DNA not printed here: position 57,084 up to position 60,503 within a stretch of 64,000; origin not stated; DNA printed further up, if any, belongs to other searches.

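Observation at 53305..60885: Five-gene soluble flavin/Fe-S oxidoreductase cluster: NuoE-like, NuoF-GltD fusion, NuoG-like, then NfnA-NfnB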

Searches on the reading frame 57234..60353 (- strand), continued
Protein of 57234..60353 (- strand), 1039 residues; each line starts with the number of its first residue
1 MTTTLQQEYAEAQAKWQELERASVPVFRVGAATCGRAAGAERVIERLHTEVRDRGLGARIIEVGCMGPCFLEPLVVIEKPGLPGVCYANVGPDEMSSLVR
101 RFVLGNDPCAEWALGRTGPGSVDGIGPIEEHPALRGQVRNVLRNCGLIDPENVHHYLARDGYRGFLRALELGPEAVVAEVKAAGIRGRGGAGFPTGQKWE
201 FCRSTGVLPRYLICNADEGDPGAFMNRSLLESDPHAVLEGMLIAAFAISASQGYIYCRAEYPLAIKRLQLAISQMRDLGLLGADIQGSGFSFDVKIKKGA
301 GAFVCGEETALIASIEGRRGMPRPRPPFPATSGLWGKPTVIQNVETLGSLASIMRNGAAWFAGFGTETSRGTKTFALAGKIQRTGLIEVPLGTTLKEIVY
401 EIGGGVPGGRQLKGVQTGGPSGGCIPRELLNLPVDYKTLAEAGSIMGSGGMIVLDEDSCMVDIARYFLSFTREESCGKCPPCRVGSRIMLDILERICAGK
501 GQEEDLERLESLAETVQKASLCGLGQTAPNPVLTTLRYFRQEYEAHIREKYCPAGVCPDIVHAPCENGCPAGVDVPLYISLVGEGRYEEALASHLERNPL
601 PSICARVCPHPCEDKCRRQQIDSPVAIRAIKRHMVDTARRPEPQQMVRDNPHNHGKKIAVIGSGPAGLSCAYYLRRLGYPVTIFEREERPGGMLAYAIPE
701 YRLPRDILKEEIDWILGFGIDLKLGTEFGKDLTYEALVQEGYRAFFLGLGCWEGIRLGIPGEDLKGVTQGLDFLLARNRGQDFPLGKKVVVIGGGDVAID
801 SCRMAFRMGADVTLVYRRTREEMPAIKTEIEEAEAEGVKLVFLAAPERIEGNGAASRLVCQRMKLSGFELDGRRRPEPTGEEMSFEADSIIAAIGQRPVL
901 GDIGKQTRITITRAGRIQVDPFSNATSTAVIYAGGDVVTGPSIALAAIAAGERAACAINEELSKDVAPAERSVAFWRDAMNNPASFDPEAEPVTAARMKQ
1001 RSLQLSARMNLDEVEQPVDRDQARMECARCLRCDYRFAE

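Call 19: find_encoding_contigs(protein=P0033, flank=10000, max_places=2)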
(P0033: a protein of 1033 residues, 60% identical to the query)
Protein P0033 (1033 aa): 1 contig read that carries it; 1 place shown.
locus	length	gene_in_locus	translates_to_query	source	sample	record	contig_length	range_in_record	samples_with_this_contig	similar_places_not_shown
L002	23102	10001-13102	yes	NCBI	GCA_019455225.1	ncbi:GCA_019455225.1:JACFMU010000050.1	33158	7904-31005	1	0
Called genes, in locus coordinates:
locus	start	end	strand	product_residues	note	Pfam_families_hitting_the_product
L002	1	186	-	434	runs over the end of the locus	PF01235:Na_Ala_symp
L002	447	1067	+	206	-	PF07638:Sigma70_ECF (weak), PF04542:Sigma70_r2, PF08281:Sigma70_r4_2, PF04545:Sigma70_r4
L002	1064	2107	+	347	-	PF13428:TPR_14 (faint), PF13432:TPR_16 (weak)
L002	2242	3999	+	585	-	PF05157:MshEN, PF00437:T2SSE, PF13401:AAA_22 (faint)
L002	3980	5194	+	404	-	PF28597:T2SSF_N, PF00482:T2SSF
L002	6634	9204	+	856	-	PF13646:HEAT_2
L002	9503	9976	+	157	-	PF01257:2Fe-2S_thioredx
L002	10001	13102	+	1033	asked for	PF01512:Complex1_51K, PF10531:SLBB (weak), PF10589:NADH_4Fe-4S, PF14691:Fer4_20, PF01262:AlaDh_PNT_C (faint), PF07992:Pyr_redox_2, PF13450:NAD_binding_8, PF13738:Pyr_redox_3 (weak), +5 more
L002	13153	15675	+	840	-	PF00111:Fer2, PF13510:Fer2_4, PF12838:Fer4_7, PF13187:Fer4_9 (weak), PF14697:Fer4_21 (weak), PF22117:Fer4_Nqo3, PF00384:Molybdopterin, PF10418:DHODB_Fe-S_bind, +1 more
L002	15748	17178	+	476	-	PF14691:Fer4_20, PF07992:Pyr_redox_2, PF01134:GIDA (faint), PF01266:DAO (faint), PF13450:NAD_binding_8 (weak), PF13738:Pyr_redox_3, PF01262:AlaDh_PNT_C (weak), PF00070:Pyr_redox, +2 more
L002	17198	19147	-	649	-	PF04616:Glyco_hydro_43 (faint)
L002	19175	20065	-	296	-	PF01436:NHL (faint), PF08450:SGL (weak)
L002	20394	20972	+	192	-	PF01558:POR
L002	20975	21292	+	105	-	PF12838:Fer4_7 (faint), PF13484:Fer4_16 (faint), PF13237:Fer4_10 (faint), PF14697:Fer4_21 (weak), PF00037:Fer4, PF12837:Fer4_6 (weak)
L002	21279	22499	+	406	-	PF01855:POR_N, PF02780:Transketolase_C, PF17147:PFOR_II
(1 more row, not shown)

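Call 20: find_encoding_contigs(protein=P0050, flank=10000, max_places=2)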
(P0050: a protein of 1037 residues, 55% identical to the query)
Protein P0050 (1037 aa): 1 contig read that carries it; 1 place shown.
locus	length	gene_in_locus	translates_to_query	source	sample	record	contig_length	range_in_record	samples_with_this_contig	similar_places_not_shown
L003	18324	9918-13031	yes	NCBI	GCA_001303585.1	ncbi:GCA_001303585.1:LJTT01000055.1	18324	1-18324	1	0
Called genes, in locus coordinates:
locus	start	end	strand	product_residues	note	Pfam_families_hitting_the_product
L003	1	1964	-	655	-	PF00596:Aldolase_II, PF00106:adh_short, PF13561:adh_short_C2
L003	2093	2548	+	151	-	PF00583:Acetyltransf_1, PF13673:Acetyltransf_10, PF13508:Acetyltransf_7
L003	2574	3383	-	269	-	PF05742:TANGO2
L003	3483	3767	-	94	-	PF16290:DUF4936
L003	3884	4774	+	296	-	PF00941:FAD_binding_5, PF03450:CO_deh_flav_C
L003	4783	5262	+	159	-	PF00111:Fer2, PF01799:Fer2_2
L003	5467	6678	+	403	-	PF01315:Ald_Xan_dh_C, PF02738:MoCoBD_1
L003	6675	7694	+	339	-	PF20256:MoCoBD_2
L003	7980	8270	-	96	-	PF03992:ABM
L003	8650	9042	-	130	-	-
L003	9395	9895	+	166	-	PF01257:2Fe-2S_thioredx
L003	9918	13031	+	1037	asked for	PF01512:Complex1_51K, PF10531:SLBB (weak), PF01262:AlaDh_PNT_C (faint), PF10589:NADH_4Fe-4S, PF14691:Fer4_20, PF01266:DAO (weak), PF07992:Pyr_redox_2, PF13450:NAD_binding_8, +4 more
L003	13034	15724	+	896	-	PF13510:Fer2_4, PF10588:NADH-G_4Fe-4S_3, PF14697:Fer4_21 (weak), PF22117:Fer4_Nqo3 (weak), PF12838:Fer4_7, PF04879:Molybdop_Fe4S4, PF00384:Molybdopterin, PF01568:Molydop_binding, +2 more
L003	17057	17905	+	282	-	PF04909:Amidohydro_2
